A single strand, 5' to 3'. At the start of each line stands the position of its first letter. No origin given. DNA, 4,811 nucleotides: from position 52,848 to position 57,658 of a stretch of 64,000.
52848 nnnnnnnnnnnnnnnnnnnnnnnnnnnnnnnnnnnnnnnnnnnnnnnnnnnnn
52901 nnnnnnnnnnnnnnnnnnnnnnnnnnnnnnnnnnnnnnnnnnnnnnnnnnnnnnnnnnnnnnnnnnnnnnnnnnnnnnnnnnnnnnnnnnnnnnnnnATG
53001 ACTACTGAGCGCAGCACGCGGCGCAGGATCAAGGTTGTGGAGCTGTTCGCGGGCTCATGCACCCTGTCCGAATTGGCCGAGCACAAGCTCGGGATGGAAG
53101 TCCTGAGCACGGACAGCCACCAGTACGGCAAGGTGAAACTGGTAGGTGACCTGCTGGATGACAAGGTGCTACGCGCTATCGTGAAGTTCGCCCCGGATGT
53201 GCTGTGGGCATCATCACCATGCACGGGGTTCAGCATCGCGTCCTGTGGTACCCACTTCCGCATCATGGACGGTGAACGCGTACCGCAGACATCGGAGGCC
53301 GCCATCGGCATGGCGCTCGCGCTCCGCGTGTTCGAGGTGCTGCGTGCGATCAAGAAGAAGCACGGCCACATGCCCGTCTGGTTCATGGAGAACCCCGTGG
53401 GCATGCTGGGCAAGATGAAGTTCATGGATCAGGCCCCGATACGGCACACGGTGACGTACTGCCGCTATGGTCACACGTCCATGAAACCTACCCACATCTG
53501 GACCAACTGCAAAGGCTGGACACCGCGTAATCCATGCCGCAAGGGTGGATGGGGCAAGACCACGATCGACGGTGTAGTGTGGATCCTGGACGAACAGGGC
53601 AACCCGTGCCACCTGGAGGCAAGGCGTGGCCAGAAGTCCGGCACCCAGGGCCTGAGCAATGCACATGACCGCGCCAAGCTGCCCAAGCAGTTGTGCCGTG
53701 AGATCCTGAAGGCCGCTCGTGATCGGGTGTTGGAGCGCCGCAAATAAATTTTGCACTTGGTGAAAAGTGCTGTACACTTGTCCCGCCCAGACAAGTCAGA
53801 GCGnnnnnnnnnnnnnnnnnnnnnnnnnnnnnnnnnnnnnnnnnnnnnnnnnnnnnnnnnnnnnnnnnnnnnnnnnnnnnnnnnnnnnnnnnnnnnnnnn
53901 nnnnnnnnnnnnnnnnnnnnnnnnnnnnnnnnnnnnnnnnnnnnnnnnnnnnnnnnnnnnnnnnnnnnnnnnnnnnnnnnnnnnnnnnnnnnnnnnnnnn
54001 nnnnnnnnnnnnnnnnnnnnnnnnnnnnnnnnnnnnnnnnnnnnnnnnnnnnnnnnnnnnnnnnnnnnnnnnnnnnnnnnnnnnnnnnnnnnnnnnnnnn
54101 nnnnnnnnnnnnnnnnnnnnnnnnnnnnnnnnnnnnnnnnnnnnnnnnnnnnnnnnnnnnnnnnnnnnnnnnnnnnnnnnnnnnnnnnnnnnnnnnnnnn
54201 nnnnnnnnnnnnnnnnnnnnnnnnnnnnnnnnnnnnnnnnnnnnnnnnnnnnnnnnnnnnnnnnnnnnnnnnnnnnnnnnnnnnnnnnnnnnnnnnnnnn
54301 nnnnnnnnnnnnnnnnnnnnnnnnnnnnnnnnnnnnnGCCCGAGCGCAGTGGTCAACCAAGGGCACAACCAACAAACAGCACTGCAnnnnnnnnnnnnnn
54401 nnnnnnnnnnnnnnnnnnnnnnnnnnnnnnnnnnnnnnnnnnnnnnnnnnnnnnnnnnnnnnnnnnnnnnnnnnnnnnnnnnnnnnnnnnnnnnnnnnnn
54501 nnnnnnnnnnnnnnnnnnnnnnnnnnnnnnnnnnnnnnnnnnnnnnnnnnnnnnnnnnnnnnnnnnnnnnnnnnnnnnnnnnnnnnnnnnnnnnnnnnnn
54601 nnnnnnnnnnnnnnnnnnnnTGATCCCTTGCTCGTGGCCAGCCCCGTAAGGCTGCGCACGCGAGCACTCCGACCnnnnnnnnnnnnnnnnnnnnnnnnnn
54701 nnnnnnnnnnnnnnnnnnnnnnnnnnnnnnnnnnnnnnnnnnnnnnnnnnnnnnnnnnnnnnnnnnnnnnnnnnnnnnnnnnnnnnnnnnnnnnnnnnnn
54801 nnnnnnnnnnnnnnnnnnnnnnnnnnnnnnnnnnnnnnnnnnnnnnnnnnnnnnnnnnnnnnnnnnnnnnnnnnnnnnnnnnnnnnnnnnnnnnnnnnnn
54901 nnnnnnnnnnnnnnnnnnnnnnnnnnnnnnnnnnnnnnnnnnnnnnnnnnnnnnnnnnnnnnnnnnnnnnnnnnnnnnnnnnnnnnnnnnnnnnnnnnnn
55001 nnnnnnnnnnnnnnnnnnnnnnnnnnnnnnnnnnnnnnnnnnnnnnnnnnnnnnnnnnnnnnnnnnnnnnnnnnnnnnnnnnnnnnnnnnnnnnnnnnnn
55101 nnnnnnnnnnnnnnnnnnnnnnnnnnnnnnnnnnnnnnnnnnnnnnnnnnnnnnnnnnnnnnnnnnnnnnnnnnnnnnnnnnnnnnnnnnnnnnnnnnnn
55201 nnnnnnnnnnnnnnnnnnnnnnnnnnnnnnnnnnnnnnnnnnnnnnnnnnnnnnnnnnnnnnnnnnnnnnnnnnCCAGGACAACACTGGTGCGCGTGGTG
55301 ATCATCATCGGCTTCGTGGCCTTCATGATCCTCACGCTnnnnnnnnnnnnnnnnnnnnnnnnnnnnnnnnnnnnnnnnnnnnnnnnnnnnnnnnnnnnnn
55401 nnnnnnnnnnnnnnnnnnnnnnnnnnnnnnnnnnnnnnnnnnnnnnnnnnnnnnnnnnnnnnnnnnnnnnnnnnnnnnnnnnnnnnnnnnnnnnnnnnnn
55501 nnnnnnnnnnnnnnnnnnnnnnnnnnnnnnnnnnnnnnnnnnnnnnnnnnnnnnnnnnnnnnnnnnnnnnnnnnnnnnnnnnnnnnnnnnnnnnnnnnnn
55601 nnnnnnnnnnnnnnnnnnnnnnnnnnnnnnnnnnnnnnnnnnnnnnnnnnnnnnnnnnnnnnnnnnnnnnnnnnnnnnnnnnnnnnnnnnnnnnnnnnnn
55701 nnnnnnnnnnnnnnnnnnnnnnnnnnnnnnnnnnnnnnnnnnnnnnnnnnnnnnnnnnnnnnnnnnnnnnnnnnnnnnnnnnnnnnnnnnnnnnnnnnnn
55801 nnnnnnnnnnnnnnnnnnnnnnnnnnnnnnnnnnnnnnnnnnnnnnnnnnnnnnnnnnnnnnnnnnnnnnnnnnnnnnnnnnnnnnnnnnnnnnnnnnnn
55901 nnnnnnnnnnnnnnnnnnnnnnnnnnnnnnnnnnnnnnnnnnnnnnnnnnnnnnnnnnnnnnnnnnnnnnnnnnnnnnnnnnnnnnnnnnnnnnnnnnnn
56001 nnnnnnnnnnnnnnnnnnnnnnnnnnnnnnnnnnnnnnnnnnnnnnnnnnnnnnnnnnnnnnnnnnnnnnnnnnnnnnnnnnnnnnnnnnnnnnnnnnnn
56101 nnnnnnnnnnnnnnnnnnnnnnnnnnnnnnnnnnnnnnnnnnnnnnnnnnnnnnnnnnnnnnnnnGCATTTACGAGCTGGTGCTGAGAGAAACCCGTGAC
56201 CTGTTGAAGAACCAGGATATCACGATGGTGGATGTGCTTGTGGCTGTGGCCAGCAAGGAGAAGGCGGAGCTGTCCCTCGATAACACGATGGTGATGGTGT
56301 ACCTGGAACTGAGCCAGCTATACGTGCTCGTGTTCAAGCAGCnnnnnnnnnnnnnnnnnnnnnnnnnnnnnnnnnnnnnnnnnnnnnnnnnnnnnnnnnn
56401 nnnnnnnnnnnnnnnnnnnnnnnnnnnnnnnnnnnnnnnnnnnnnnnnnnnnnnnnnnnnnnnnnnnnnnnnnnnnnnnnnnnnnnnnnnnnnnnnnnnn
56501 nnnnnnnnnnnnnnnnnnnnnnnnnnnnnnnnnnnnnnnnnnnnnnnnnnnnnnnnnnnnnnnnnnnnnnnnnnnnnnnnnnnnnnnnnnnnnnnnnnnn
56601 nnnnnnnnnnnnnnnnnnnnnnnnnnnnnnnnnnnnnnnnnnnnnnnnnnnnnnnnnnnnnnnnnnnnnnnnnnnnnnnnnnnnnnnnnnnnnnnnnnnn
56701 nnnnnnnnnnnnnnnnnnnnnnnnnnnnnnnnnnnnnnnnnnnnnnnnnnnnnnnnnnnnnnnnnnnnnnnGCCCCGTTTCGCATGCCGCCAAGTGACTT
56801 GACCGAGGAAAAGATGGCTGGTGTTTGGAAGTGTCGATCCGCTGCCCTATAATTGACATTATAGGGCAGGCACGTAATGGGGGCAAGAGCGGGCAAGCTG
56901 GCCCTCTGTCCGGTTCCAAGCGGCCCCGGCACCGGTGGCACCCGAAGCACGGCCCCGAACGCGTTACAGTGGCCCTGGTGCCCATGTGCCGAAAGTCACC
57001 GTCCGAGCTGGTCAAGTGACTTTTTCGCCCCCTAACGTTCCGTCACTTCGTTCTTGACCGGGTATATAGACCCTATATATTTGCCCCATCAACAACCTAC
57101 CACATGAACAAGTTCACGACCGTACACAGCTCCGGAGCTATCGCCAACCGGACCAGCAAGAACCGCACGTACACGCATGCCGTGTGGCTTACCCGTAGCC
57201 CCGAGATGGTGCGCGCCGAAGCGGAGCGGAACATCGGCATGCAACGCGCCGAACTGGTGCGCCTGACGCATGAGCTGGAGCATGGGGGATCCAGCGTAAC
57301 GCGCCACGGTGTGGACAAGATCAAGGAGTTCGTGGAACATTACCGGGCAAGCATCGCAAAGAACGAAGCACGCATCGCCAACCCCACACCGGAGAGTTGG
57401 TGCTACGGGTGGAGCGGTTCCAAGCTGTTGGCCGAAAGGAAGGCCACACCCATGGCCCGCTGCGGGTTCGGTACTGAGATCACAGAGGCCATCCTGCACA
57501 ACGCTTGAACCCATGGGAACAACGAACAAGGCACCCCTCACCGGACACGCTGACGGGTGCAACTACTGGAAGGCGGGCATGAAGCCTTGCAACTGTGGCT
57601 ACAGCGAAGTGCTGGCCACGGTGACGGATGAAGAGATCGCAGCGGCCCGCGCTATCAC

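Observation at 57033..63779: Seven near-identical ~80-bp promoter+leader cassettes (PeSL-like) split the right-hand 7 kb into mini-operons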

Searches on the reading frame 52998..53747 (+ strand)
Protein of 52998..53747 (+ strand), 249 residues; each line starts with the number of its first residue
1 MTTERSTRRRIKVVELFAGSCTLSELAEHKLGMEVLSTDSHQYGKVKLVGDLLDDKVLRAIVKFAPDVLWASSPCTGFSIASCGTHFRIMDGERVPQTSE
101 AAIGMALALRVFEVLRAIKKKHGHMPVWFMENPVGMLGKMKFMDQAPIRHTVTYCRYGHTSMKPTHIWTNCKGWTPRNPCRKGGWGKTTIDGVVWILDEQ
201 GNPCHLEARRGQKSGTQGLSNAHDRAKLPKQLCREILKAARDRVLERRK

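Call 24: search_protein_families(library=pfam, proteins=[window:52998-53747:+], max_evalue=0.01)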
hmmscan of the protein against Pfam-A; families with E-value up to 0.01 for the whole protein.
window:52998-53747:+ (249 aa): 0 families

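Call 25: search_protein_families(library=phrogs, proteins=[window:52998-53747:+], max_evalue=0.001)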
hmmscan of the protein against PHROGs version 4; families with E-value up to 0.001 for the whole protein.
window:52998-53747:+ (249 aa): 4 families
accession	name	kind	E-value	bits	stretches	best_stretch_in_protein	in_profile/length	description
phrog_757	-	other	4.2e-19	69.6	1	4-247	8-225/247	DNA methyltransferase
phrog_363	-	other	2e-05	24.9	1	6-102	49-152/327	DNA methyltransferase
phrog_116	-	other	2.8e-05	23.6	1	64-141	269-330/779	DNA methyltransferase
phrog_2882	-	other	0.00014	22.3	0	29-84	31-89/262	DNA methyltransferase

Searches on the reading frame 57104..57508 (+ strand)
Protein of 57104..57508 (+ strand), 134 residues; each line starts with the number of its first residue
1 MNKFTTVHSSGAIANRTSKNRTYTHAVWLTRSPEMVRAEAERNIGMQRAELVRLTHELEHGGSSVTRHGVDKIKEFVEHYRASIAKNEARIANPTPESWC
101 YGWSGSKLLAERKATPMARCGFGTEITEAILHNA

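Call 13: search_protein_families(library=phrogs, proteins=[window:57104-57508:+], max_evalue=0.01)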
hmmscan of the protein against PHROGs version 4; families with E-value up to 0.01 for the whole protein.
window:57104-57508:+ (134 aa): 0 families

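Call 54: search_protein_families(library=pfam, proteins=[window:57104-57508:+], max_evalue=0.1)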
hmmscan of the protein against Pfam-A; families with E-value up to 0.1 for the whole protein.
window:57104-57508:+ (134 aa): 0 families
